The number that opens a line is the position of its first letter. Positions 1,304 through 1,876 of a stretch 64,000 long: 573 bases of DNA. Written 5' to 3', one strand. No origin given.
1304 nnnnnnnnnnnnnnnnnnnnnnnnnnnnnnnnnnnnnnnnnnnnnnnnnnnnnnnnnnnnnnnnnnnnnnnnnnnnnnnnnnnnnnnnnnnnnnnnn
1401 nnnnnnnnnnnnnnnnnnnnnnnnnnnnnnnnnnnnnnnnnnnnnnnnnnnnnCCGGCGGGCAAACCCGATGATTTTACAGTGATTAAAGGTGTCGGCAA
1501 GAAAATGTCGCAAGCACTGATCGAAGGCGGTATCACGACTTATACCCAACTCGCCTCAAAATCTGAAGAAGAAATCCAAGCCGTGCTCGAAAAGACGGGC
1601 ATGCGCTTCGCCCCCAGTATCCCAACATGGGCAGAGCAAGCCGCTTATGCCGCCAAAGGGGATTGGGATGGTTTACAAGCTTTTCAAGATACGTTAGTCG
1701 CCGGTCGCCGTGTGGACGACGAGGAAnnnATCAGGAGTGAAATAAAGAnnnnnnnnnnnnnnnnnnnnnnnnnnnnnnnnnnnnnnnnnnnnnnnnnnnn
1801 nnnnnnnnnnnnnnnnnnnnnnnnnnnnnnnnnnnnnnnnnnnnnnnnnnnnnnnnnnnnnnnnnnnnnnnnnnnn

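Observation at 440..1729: ATP synthase gamma subunit with a ~130-residue C-terminal helix-hairpin-helix-like extension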

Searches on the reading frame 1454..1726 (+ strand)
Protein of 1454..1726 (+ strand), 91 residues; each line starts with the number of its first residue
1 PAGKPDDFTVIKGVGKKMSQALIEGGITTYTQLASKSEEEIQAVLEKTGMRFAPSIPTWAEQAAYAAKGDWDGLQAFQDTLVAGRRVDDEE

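Call 11: find_homologous_proteins(query=window:1454-1726:+, max_evalue=0.001)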
Query seq(91 aa) (91 aa): 4 proteins with E <= 0.001 among 6 candidates.
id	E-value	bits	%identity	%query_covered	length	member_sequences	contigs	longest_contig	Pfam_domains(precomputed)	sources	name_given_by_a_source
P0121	3.5e-24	102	59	90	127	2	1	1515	PF14520.13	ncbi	ncbi:MAG: helix-hairpin-helix domain-containing protein, partial [Aggregatilineales bacterium]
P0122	4.4e-23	99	61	84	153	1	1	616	PF14520.13,PF12836.14,PF00633.30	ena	-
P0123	1.2e-22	97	54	89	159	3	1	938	PF14520.13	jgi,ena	-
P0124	5.9e-14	70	49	89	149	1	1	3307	PF14520.13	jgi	jgi:predicted flap endonuclease-1-like 5' DNA nuclease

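Call 30: predict_structure(alignment_id=A2)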
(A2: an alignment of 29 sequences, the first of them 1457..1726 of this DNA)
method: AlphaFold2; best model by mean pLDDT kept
length: 90 residues; sequences in the alignment: 29
mean_pLDDT: 89.8   pTM: 0.79
mean pLDDT of the five models: 89.8, 87.9, 87.1, 86.8, 86.4
residues with pLDDT >= 90: 69; 70-90: 15; 50-70: 3; < 50: 3
segments of 3 or more residues with pLDDT < 50: none
pLDDT, mean of each block of 10 residues (from residue 1): 86 93 94 94 89 91 96 95 71
secondary structure, 60 per line:
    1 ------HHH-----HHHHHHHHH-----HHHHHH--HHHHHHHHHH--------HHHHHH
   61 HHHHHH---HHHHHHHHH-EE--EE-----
elements in order: H15-23 H29-34 H37-46 H55-66 H70-78

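Call 31: search_protein_representatives(alignment_id=A2)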
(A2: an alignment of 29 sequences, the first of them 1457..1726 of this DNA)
Query: 29 sequences, 87 profile positions. Proteins with E-value up to 0.001 (for the whole library): 11310; up to 1e-10: 6354; up to 1e-30: 640. The best 150 are listed.
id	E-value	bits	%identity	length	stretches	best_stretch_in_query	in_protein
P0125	3.3e-169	565.6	-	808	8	4-83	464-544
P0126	1.1e-148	499.8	-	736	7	3-85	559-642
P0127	8.7e-130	439.2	-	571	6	3-86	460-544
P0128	4.6e-129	436.9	-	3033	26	4-63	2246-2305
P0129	3.9e-126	427.5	-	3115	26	5-76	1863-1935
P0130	1.5e-125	425.7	-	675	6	4-86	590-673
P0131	1.4e-124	422.6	-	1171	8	4-86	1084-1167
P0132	1.1e-105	362.0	-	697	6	2-86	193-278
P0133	5.5e-104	356.6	-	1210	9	4-86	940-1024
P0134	7.4e-104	356.1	-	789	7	2-84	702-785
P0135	3.2e-100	344.5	-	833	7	2-84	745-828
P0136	4.2e-95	328.1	-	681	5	2-85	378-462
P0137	5.3e-94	324.6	-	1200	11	2-70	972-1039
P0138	4.1e-92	318.5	-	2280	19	4-63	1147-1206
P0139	8.9e-92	317.4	-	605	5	2-84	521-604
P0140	1.3e-88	307.2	-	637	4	3-83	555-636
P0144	6.5e-85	295.4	-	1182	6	2-79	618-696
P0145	1.3e-84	294.5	-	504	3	3-87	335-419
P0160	2.4e-74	261.5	-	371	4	3-84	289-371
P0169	3.7e-69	244.9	-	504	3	3-85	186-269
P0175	2.7e-67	239.0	-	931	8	3-72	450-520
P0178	4.3e-67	238.3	-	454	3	4-85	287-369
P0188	9.5e-64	227.6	-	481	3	3-84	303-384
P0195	2.9e-62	222.8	-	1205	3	3-84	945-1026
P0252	2.1e-52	191.2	-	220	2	4-85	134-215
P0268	1.2e-50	185.6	-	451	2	4-85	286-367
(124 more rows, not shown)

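Call 34: fold_search(model_id=the predicted structure, library=pdb)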
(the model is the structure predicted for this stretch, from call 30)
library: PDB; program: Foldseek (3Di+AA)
matches with E <= 10: 229; with E <= 0.001: 0
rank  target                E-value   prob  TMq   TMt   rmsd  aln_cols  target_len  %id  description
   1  5a9j_C                3.7e-01  0.66  0.43  0.07   7.1        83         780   16  Crystal structure of the Helicase domain of human DNA polymerase theta, apo-form (released 2015-12-16)
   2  1wcl_MODEL_1_A        4.1e-01  0.95  0.55  0.63   4.6        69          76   19  NMR structure of the carboxyterminal domains of Escherichia coli NusA (released 2005-08-31)
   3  5a9j_D                4.4e-01  0.60  0.43  0.07   7.1        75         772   16  Crystal structure of the Helicase domain of human DNA polymerase theta, apo-form (released 2015-12-16)
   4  5a9j_B                4.4e-01  0.60  0.43  0.06   7.7        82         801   20  Crystal structure of the Helicase domain of human DNA polymerase theta, apo-form (released 2015-12-16)
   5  2zud_B                4.7e-01  0.54  0.41  0.14   9.6        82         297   16  Crystal Structure of Left-handed RadA Filament (released 2009-04-07)
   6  5aga                  4.9e-01  0.94  0.55  0.07   5.7        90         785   14  Crystal structure of the Helicase domain of human DNA polymerase theta in complex with AMPPNP (released 2015-02-25)
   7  3bqt_A                5.6e-01  0.77  0.50  0.54   7.4        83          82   18  Crystal structure of a protein of unknown function from Listeria monocytogenes, tetragonal form (released 2008-01-08)
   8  4mtn                  5.6e-01  0.60  0.44  0.12   7.8        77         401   17  Crystal structure of transcription termination factor NusA from Planctomyces limnophilus DSM 3776 (released 2013-10-02)
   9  5a9j_A                5.6e-01  0.47  0.42  0.06   7.4        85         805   20  Crystal structure of the Helicase domain of human DNA polymerase theta, apo-form (released 2015-12-16)
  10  2bke                  5.9e-01  0.51  0.41  0.15   8.0        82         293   18  Conformational Flexibility Revealed by the Crystal Structure of a Crenarchaeal RadA (released 2005-03-16)
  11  2zud_A                6.3e-01  0.54  0.43  0.15   8.4        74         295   19  Crystal Structure of Left-handed RadA Filament (released 2009-04-07)
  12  1wcn_MODEL_1_A        7.5e-01  0.63  0.47  0.58   5.1        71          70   20  NMR structure of the carboxyterminal domains of Escherichia coli NusA (released 2005-08-31)
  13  2zuc_B                8.9e-01  0.38  0.41  0.14  10.2        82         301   16  Crystal structure of left-handed RadA filament (released 2009-04-07)
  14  2zuc_A                9.5e-01  0.47  0.45  0.16   8.5        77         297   18  Crystal structure of left-handed RadA filament (released 2009-04-07)
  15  1u9l_B                1.0e+00  0.72  0.50  0.62   3.4        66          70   23  Structural basis for a NusA- protein N interaction (released 2004-08-31)
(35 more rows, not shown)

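Call 37: search_protein_families(library=pfam, proteins=[P0195, P0140, P0188, P0268, P0175, P0144, P0178, P0169, P0145, P0125], max_evalue=0.001)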
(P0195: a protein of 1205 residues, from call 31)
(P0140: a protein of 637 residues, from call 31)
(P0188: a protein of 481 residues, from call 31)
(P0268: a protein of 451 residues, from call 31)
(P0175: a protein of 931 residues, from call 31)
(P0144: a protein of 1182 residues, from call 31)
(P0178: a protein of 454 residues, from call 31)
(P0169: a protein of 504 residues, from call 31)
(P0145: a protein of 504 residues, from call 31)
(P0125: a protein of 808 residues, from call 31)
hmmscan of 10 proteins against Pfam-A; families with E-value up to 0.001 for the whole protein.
P0195 (1205 aa): 16 families
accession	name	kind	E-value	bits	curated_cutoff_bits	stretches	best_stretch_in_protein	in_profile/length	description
PF04998.22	RNA_pol_Rpb1_5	-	3.4e-65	220.6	28.5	1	234-725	1-257/267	RNA polymerase Rpb1, domain 5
PF14520.12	HHH_5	-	2.3e-23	82.9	27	3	1042-1079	2-39/57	Helix-hairpin-helix domain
PF05000.22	RNA_pol_Rpb1_4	-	3.3e-15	56.4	24.8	1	148-232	1-107/107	RNA polymerase Rpb1, domain 4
PF00633.29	HHH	-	3.1e-14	52.4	24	1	1037-1057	6-26/30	Helix-hairpin-helix motif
PF10391.15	DNA_pol_lambd_f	-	9.8e-11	41.7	29.8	0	949-975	3-29/51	Fingers domain of DNA polymerase lambda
PF11731.14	Cdd1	-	1.5e-10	41.6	25.5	0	947-986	6-45/86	Pathogenicity locus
PF14229.12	DUF4332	-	6.2e-10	39.8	23.2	0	948-988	54-94/122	Domain of unknown function (DUF4332)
PF01333.25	Apocytochr_F_C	-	1.1e-08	35.5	30.4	0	610-669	7-66/118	Apocytochrome F, C-terminal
PF14716.13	HHH_8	-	5e-08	33.6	30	0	1039-1059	45-65/73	Helix-hairpin-helix domain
PF12826.13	HHH_2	-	1.3e-07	32.1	27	0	1039-1058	32-51/64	Helix-hairpin-helix motif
PF04983.23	RNA_pol_Rpb1_3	-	4.9e-07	30.2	28.9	1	5-119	35-162/162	RNA polymerase Rpb1, domain 3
PF21668.3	RPOC_hybrid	-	6.7e-06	26.3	27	0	517-578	21-70/102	DNA-directed RNA polymerase subunit beta', hybrid domain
PF11798.14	IMS_HHH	-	1.7e-05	25.2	24.4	0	949-968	13-32/32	IMS family HHH motif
PF04994.19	TfoX_C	-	2.2e-05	24.9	23.1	0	1042-1078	3-39/81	TfoX C-terminal domain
PF12836.13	HHH_3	-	0.00059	20.3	27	0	1039-1057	11-29/65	Helix-hairpin-helix motif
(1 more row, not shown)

P0140 (637 aa): 14 families
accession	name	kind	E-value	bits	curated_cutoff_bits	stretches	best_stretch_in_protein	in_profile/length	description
PF14520.12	HHH_5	-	3.4e-35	120.7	27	4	474-510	2-38/57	Helix-hairpin-helix domain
PF14229.12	DUF4332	-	1.3e-24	87.1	23.2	3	555-599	51-95/122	Domain of unknown function (DUF4332)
PF11731.14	Cdd1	-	6.1e-22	78.1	25.5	1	472-510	4-42/86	Pathogenicity locus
PF10391.15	DNA_pol_lambd_f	-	1.5e-18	66.7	29.8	0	476-509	3-36/51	Fingers domain of DNA polymerase lambda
PF00633.29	HHH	-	2.7e-13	49.5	24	0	473-489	10-26/30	Helix-hairpin-helix motif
PF14716.13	HHH_8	-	2.8e-10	40.8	30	0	473-491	47-65/73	Helix-hairpin-helix domain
PF21999.2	IMS_HHH_1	-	1.6e-08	35.3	27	0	481-511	5-35/53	DNA polymerase-iota, thumb domain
PF12826.13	HHH_2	-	2.2e-08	34.6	27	0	471-490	32-51/64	Helix-hairpin-helix motif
PF04994.19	TfoX_C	-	6.6e-07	29.8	23.1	0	475-503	4-32/81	TfoX C-terminal domain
PF11798.14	IMS_HHH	-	1.1e-05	25.9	24.4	0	558-578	12-32/32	IMS family HHH motif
PF25453.1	DUF7898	-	4e-05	24.4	27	0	559-600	6-47/80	Domain of unknown function (DUF7898)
PF12836.13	HHH_3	-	4.1e-05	24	27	0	473-489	43-59/65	Helix-hairpin-helix motif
PF02961.22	SAM_BAF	-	4.3e-05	24.4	25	0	475-498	19-42/88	Barrier to autointegration factor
PF02579.22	Nitro_FeMo-Co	-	5.5e-05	23.8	26.3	0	480-507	60-86/94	Dinitrogenase iron-molybdenum cofactor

P0188 (481 aa): 11 families
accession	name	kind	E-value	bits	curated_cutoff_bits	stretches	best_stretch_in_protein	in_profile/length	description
PF14520.12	HHH_5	-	9.6e-21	74.5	27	3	305-342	2-39/57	Helix-hairpin-helix domain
PF06897.17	DUF1269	-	1.4e-15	57.9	26.9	1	69-170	2-97/100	Protein of unknown function (DUF1269)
PF14229.12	DUF4332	-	1.4e-12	48.3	23.2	1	312-365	2-56/122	Domain of unknown function (DUF4332)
PF11731.14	Cdd1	-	8.7e-10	39.1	25.5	0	209-246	4-41/86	Pathogenicity locus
PF04994.19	TfoX_C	-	1.2e-08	35.3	23.1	0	305-340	3-38/81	TfoX C-terminal domain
PF10391.15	DNA_pol_lambd_f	-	3.2e-08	33.7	29.8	0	307-341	3-37/51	Fingers domain of DNA polymerase lambda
PF00633.29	HHH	-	3.5e-07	30.2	24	0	304-322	10-28/30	Helix-hairpin-helix motif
PF11798.14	IMS_HHH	-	2.2e-06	28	24.4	0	306-326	12-32/32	IMS family HHH motif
PF14716.13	HHH_8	-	3.6e-06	27.7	30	0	403-422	47-66/73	Helix-hairpin-helix domain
PF02579.22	Nitro_FeMo-Co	-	2.3e-05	25.1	26.3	0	311-333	60-81/94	Dinitrogenase iron-molybdenum cofactor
PF21999.2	IMS_HHH_1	-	0.00044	21.1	27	0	408-441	2-35/53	DNA polymerase-iota, thumb domain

P0268 (451 aa): 8 families
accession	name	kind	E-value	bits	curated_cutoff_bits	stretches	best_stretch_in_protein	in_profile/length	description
PF06897.17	DUF1269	-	7e-16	58.8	26.9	1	65-166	1-99/100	Protein of unknown function (DUF1269)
PF14520.12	HHH_5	-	3.5e-12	47.1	27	2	289-325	4-40/57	Helix-hairpin-helix domain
PF14229.12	DUF4332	-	1.5e-07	32.1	23.2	1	293-347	1-56/122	Domain of unknown function (DUF4332)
PF11731.14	Cdd1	-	8.3e-06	26.4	25.5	0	374-415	5-46/86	Pathogenicity locus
PF03118.21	RNA_pol_A_CTD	-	0.00023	21.3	23.8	0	297-325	22-50/67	Bacterial RNA polymerase, alpha chain C terminal domain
PF10391.15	DNA_pol_lambd_f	-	0.00028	21.1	29.8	0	289-322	3-36/51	Fingers domain of DNA polymerase lambda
PF00633.29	HHH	-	0.00034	20.8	24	0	287-304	11-28/30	Helix-hairpin-helix motif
PF11798.14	IMS_HHH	-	0.0004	20.9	24.4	0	376-396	12-32/32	IMS family HHH motif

P0175 (931 aa): 14 families
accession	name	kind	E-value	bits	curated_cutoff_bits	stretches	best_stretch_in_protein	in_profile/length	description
PF14520.12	HHH_5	-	6.9e-38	129.4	27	2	357-389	7-39/57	Helix-hairpin-helix domain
PF21999.2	IMS_HHH_1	-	3.3e-30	104.8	27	0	736-770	1-35/53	DNA polymerase-iota, thumb domain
PF11731.14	Cdd1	-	2.7e-24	85.6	25.5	0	352-401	6-55/86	Pathogenicity locus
PF14229.12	DUF4332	-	5.3e-20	72.3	23.2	0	563-618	2-57/122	Domain of unknown function (DUF4332)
PF04994.19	TfoX_C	-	2.5e-14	53.6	23.1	0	258-287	3-32/81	TfoX C-terminal domain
PF11798.14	IMS_HHH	-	7.6e-11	42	24.4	0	163-186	9-32/32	IMS family HHH motif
PF03118.21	RNA_pol_A_CTD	-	8.4e-11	41.9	23.8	0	271-297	25-51/67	Bacterial RNA polymerase, alpha chain C terminal domain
PF21794.3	RAD51D_N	-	3.1e-09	37.3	27.3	0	358-400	10-49/60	RAD51D, N-terminal domain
PF02579.22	Nitro_FeMo-Co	-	3e-08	34.3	26.3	0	265-295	61-91/94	Dinitrogenase iron-molybdenum cofactor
PF10391.15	DNA_pol_lambd_f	-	3.6e-08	33.5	29.8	0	359-381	8-30/51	Fingers domain of DNA polymerase lambda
PF00633.29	HHH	-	4.2e-07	29.9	24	0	732-745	10-23/30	Helix-hairpin-helix motif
PF14716.13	HHH_8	-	9.7e-07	29.5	30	0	822-840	41-59/73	Helix-hairpin-helix domain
PF08827.16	DUF1805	-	1.4e-05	25.7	29.5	0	464-495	20-50/64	Domain of unknown function (DUF1805)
PF12826.13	HHH_2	-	2.3e-05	24.9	27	0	442-467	25-50/64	Helix-hairpin-helix motif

P0144 (1182 aa): 14 families
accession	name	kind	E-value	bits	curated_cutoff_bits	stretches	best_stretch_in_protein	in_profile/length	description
PF14520.12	HHH_5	-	3.4e-37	127.2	27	5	975-1012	2-39/57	Helix-hairpin-helix domain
PF10391.15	DNA_pol_lambd_f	-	6.3e-21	74.4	29.8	0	623-657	3-37/51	Fingers domain of DNA polymerase lambda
PF00633.29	HHH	-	9.9e-18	63.4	24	0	619-636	9-26/30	Helix-hairpin-helix motif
PF14229.12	DUF4332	-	6.4e-17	62.3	23.2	0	742-779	53-90/122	Domain of unknown function (DUF4332)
PF11798.14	IMS_HHH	-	2.2e-13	50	24.4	0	976-996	12-32/32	IMS family HHH motif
PF11731.14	Cdd1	-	9e-13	48.7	25.5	0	1078-1120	4-46/86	Pathogenicity locus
PF04994.19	TfoX_C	-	4.6e-09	36.7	23.1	0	975-1007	3-35/81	TfoX C-terminal domain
PF14716.13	HHH_8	-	1.3e-08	35.5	30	0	972-992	45-65/73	Helix-hairpin-helix domain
PF12836.13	HHH_3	-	6.7e-08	33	27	0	853-872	42-61/65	Helix-hairpin-helix motif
PF02602.20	HEM4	-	5.7e-07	29.3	27.5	0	624-661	72-110/231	Uroporphyrinogen-III synthase HemD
PF12826.13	HHH_2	-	1e-06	29.2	27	0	626-659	8-40/64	Helix-hairpin-helix motif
PF21999.2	IMS_HHH_1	-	2.8e-06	28.1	27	0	1087-1120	5-38/53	DNA polymerase-iota, thumb domain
PF24158.1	DUF7409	-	5.6e-06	27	27.8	0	982-997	3-18/47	Domain of unknown function (DUF7409)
PF25453.1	DUF7898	-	7.6e-05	23.5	27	0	623-662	6-45/80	Domain of unknown function (DUF7898)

P0178 (454 aa): 14 families
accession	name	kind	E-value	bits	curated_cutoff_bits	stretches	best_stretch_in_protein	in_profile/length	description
PF14520.12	HHH_5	-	1.7e-24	86.5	27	3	288-325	2-39/57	Helix-hairpin-helix domain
PF14229.12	DUF4332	-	1.7e-15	57.7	23.2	1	289-338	54-103/122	Domain of unknown function (DUF4332)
PF11731.14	Cdd1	-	1.1e-13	51.7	25.5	0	287-332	5-50/86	Pathogenicity locus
PF00633.29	HHH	-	4.8e-11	42.3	24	0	170-189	10-29/30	Helix-hairpin-helix motif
PF10391.15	DNA_pol_lambd_f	-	5.9e-10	39.3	29.8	0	290-319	3-32/51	Fingers domain of DNA polymerase lambda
PF14716.13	HHH_8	-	2.5e-09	37.8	30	0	368-392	42-66/73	Helix-hairpin-helix domain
PF12826.13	HHH_2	-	4.9e-07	30.3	27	0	285-303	32-50/64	Helix-hairpin-helix motif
PF11798.14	IMS_HHH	-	2.3e-06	27.9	24.4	0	289-309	12-32/32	IMS family HHH motif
PF02579.22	Nitro_FeMo-Co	-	1.2e-05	26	26.3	0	376-408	56-87/94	Dinitrogenase iron-molybdenum cofactor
PF04994.19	TfoX_C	-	1.2e-05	25.8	23.1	0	375-406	4-35/81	TfoX C-terminal domain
PF00416.27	Ribosomal_S13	-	2.2e-05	25.3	31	0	289-347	16-74/128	Ribosomal protein S13/S18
PF12836.13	HHH_3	-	6.6e-05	23.4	27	0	171-189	14-32/65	Helix-hairpin-helix motif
PF25453.1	DUF7898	-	6.7e-05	23.7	27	0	290-333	6-49/80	Domain of unknown function (DUF7898)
PF02961.22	SAM_BAF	-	9.2e-05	23.3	25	0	283-313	13-43/88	Barrier to autointegration factor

P0169 (504 aa): 8 families
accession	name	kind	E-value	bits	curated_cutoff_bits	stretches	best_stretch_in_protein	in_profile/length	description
PF14520.12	HHH_5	-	7.5e-14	52.4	27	2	335-373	2-40/57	Helix-hairpin-helix domain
PF11731.14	Cdd1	-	2.5e-09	37.7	25.5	0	335-373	6-44/86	Pathogenicity locus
PF00633.29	HHH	-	3.2e-09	36.6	24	0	185-199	8-22/30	Helix-hairpin-helix motif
PF14229.12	DUF4332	-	9e-09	36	23.2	0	335-374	53-92/122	Domain of unknown function (DUF4332)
PF10391.15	DNA_pol_lambd_f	-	1.3e-07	31.7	29.8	0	337-372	3-38/51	Fingers domain of DNA polymerase lambda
PF04994.19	TfoX_C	-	1.8e-07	31.6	23.1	0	335-369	3-38/81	TfoX C-terminal domain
PF21999.2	IMS_HHH_1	-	9.7e-07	29.6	27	0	195-224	5-34/53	DNA polymerase-iota, thumb domain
PF11798.14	IMS_HHH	-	9.7e-06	26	24.4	0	425-444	12-31/32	IMS family HHH motif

P0145 (504 aa): 14 families
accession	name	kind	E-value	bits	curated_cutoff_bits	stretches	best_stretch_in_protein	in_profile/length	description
PF14520.12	HHH_5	-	5.3e-27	94.5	27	3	338-375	3-40/57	Helix-hairpin-helix domain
PF14229.12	DUF4332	-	4.3e-17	62.9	23.2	2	338-377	54-93/122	Domain of unknown function (DUF4332)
PF10391.15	DNA_pol_lambd_f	-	5.1e-17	61.9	29.8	2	339-380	3-43/51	Fingers domain of DNA polymerase lambda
PF11731.14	Cdd1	-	6.7e-14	52.3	25.5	0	337-376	6-45/86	Pathogenicity locus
PF00633.29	HHH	-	5.4e-11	42.2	24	0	420-437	11-28/30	Helix-hairpin-helix motif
PF12826.13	HHH_2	-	7.9e-07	29.6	27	0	244-262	34-52/64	Helix-hairpin-helix motif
PF04994.19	TfoX_C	-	9.4e-07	29.3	23.1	0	246-287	4-45/81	TfoX C-terminal domain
PF14716.13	HHH_8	-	3.3e-06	27.8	30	0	334-353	46-64/73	Helix-hairpin-helix domain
PF02579.22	Nitro_FeMo-Co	-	8.2e-06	26.5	26.3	0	426-448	60-81/94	Dinitrogenase iron-molybdenum cofactor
PF11798.14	IMS_HHH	-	9.6e-06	26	24.4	0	422-441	13-32/32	IMS family HHH motif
PF25453.1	DUF7898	-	0.00035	21.4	27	0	246-286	5-45/80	Domain of unknown function (DUF7898)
PF12836.13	HHH_3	-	0.00036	21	27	0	245-263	14-32/65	Helix-hairpin-helix motif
PF08858.15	IDEAL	-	0.00068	19.8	22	0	397-411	22-36/37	IDEAL domain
PF01367.25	5_3_exonuc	-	0.0008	20.3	40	0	244-267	17-40/97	5'-3' exonuclease, C-terminal SAM fold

P0125 (808 aa): 15 families
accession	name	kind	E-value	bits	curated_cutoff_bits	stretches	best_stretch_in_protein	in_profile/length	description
PF14520.12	HHH_5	-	1.1e-46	157.6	27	6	111-148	3-40/57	Helix-hairpin-helix domain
PF14229.12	DUF4332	-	1.3e-35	122.6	23.2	0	279-314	54-89/122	Domain of unknown function (DUF4332)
PF11731.14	Cdd1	-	1.2e-20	74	25.5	0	278-313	6-41/86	Pathogenicity locus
PF04994.19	TfoX_C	-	9.9e-19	67.7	23.1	0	726-756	3-33/81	TfoX C-terminal domain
PF21999.2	IMS_HHH_1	-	1.1e-13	51.9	27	0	201-240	5-46/53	DNA polymerase-iota, thumb domain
PF00416.27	Ribosomal_S13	-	5.9e-11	43.3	31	0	467-511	17-62/128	Ribosomal protein S13/S18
PF02579.22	Nitro_FeMo-Co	-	3.4e-10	40.5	26.3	0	730-761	58-88/94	Dinitrogenase iron-molybdenum cofactor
PF25453.1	DUF7898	-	3.6e-10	40.6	27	0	477-507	16-46/80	Domain of unknown function (DUF7898)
PF10391.15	DNA_pol_lambd_f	-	6.5e-10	39.1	29.8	0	282-313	5-36/51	Fingers domain of DNA polymerase lambda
PF00633.29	HHH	-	1.3e-08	34.7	24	0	108-120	9-21/30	Helix-hairpin-helix motif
PF11798.14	IMS_HHH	-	4.1e-07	30.3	24.4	0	728-747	13-32/32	IMS family HHH motif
PF03118.21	RNA_pol_A_CTD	-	4.4e-07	30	23.8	0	387-409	28-50/67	Bacterial RNA polymerase, alpha chain C terminal domain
PF14716.13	HHH_8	-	1.5e-05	25.7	30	0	721-742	43-64/73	Helix-hairpin-helix domain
PF05643.16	GNA1162-like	-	0.00024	21.2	25.9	0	207-244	54-91/185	Putative lipoprotein GNA1162-like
PF00730.31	HhH-GPD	-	0.00088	20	26.2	0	286-321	14-49/108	HhH-GPD superfamily base excision DNA repair protein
